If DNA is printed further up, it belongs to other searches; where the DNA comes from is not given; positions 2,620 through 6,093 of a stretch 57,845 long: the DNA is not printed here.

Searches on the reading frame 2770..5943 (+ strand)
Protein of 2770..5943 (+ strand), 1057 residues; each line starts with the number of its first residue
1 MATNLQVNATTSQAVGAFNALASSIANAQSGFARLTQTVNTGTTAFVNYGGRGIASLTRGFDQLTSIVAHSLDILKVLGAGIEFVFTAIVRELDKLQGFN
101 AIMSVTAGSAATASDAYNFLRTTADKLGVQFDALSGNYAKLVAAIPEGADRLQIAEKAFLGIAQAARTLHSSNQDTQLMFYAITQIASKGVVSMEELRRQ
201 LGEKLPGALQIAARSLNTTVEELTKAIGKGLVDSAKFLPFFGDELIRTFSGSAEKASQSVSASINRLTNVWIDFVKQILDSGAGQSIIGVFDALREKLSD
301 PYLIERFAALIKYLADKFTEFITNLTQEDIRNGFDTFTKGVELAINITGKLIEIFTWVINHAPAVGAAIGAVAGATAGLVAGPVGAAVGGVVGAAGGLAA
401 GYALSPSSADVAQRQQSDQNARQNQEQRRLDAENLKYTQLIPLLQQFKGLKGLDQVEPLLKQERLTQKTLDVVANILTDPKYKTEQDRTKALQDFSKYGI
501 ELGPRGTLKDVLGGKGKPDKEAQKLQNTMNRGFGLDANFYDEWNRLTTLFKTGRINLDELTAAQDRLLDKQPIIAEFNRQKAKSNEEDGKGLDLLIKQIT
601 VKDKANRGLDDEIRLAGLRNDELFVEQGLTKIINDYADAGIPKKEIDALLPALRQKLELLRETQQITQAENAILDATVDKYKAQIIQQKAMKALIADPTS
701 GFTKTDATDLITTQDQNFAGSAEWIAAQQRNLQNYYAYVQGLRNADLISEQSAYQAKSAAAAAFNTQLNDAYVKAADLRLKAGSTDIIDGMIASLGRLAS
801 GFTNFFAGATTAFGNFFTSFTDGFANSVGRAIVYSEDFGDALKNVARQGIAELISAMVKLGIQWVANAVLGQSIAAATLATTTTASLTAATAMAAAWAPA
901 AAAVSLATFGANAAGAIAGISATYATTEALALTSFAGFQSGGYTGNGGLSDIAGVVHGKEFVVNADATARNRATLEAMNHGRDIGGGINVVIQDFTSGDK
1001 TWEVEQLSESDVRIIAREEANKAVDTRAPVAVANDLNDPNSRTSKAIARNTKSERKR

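Call 11: search_protein_families(library=pfam, proteins=[window:2770-5943:+])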
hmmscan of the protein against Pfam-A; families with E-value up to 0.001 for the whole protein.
window:2770-5943:+ (1057 aa): 1 family
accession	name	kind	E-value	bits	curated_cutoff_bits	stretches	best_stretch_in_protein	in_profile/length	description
PF20155.4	TMP_3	-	3.2e-25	89.4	41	1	89-278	3-190/192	Tape measure protein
